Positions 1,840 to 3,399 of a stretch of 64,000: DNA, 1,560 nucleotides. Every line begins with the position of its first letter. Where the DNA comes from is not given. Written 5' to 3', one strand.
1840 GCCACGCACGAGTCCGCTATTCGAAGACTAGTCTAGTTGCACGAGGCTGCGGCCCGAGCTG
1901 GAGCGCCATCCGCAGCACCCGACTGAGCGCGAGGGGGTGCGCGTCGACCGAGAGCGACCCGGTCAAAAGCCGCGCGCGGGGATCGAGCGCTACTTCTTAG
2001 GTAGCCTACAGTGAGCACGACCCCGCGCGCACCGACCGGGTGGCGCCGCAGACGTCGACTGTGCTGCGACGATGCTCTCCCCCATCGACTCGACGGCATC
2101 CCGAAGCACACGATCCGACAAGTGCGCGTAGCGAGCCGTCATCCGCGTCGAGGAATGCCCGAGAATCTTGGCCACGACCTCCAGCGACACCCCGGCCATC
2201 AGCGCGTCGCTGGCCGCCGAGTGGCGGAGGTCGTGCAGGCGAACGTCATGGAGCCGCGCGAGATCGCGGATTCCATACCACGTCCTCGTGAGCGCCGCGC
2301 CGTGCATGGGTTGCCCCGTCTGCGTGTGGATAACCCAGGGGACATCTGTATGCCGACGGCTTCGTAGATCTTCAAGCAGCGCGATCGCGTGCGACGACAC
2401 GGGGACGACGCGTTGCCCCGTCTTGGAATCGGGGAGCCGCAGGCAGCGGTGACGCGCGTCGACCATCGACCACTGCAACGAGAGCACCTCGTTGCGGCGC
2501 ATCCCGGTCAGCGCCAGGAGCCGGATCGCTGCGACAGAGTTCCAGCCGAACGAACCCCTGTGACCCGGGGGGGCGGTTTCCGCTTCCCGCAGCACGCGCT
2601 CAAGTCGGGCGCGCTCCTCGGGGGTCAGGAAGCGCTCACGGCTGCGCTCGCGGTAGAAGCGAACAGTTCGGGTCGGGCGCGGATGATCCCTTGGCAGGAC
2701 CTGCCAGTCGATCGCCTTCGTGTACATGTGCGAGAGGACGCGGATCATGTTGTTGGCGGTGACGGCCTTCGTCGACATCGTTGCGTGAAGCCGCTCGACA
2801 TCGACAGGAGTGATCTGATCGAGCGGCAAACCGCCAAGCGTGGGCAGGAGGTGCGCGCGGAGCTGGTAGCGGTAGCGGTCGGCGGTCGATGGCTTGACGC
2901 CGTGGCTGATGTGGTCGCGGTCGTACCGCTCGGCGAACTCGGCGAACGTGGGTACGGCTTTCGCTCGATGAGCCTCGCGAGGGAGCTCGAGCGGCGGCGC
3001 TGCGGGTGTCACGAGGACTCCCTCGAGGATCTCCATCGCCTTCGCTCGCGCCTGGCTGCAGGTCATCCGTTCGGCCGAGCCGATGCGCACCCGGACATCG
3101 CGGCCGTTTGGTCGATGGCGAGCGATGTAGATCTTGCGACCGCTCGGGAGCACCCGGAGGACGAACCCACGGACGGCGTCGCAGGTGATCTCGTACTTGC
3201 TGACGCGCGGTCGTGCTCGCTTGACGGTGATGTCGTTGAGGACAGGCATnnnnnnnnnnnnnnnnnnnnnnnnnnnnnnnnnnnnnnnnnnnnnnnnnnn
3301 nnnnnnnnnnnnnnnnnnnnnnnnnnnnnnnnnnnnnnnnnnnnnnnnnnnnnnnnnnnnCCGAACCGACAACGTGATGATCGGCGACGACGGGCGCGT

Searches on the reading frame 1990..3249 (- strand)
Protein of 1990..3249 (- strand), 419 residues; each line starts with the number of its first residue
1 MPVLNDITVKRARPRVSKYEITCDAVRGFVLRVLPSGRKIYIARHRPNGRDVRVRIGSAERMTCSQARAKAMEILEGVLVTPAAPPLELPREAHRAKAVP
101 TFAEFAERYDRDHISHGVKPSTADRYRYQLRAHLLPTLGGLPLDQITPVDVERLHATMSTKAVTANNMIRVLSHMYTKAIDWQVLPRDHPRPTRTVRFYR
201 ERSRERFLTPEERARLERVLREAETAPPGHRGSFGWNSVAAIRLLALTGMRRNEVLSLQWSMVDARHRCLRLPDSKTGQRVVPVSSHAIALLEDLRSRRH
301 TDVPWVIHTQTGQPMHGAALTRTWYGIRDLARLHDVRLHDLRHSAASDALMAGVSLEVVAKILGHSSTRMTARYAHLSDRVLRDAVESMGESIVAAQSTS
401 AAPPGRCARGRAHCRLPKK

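Call 9: search_protein_families(library=pfam, proteins=[window:1993-3249:-], max_evalue=0.01)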
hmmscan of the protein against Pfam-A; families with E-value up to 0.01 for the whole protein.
window:1993-3249:- (419 aa): 4 families
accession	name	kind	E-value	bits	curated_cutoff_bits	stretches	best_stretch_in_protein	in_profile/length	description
PF00589.27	Phage_integrase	-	1.4e-27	97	27.1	1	232-379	18-170/172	Phage integrase family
PF14659.12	Phage_int_SAM_3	-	2.3e-11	44.2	22.6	1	101-155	1-54/58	Phage integrase, N-terminal SAM-like domain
PF13356.12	Arm-DNA-bind_3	-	3.3e-09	37.2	27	1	4-76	1-68/83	Arm DNA-binding domain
PF22022.2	Phage_int_M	-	5e-06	27.1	27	1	102-193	1-93/96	Phage integrase central domain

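Call 11: find_encoding_contigs(protein=window:1990-3249:-, flank=10000, max_places=10)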
Protein window:1990-3249:- (419 aa): no gene with exactly this product is on record in the collection.

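Call 16: search_protein_families(library=phrogs, proteins=[window:1993-3249:-], max_evalue=0.1)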
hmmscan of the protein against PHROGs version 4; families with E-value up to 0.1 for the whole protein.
window:1993-3249:- (419 aa): 12 families
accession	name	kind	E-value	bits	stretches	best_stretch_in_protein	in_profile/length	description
phrog_1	-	integration and excision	9.5e-74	250.7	1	3-393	92-451/611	integrase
phrog_216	-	integration and excision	6e-31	108.6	1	171-391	20-238/301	integrase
phrog_7685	-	integration and excision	2e-09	38.4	1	275-389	124-235/240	integrase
phrog_3423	-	unknown function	4e-09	37.7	1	4-148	8-150/157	-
phrog_35951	-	unknown function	3e-08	35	1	322-400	7-84/97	-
phrog_7269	-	integration and excision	1.1e-06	29.5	1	336-387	28-79/89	integrase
phrog_34557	-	integration and excision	2.3e-06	28.5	1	317-381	107-170/183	integrase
phrog_25190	-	integration and excision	2.5e-06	28.8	1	316-389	27-101/109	integrase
phrog_23271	-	unknown function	4.4e-06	27.5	1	336-380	9-53/67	-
phrog_7244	-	integration and excision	0.00023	21.5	1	101-287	74-245/263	integrase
phrog_23783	-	integration and excision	0.00031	21.7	1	92-186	52-145/162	integrase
phrog_24633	-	unknown function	0.00037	20.7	1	331-377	213-258/367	-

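Call 19: list_cluster_members(proteins=[P0001, window:1993-3249:-, window:202-588:+])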
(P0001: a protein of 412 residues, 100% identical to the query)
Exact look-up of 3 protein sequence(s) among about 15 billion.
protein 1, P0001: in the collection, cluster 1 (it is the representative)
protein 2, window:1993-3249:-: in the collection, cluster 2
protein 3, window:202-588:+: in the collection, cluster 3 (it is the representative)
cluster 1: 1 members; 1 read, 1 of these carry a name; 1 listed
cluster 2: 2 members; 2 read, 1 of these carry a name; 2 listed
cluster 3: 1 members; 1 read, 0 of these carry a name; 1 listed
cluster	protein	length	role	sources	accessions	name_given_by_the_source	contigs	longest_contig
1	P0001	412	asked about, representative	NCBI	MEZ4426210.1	MAG: hypothetical protein R3A51_00810 [Nannocystaceae bacterium]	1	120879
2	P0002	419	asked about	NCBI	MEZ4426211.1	MAG: site-specific integrase [Nannocystaceae bacterium]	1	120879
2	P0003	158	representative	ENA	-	-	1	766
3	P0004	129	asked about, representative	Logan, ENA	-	-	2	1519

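Call 32: find_related_loci(query=window:1993-3249:-, collection=viral_contigs, flank=6000)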
Query window:1993-3249:- (419 aa) in viral_contigs; peptide patterns used: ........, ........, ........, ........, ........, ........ (x = any residue, [..] = any of these).
20 stretches matched a pattern, but none encodes a relative of the query by tblastn (E <= 1e-3).
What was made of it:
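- Tried and rejected: Integrase relatives: none in viral contigs (call 32).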
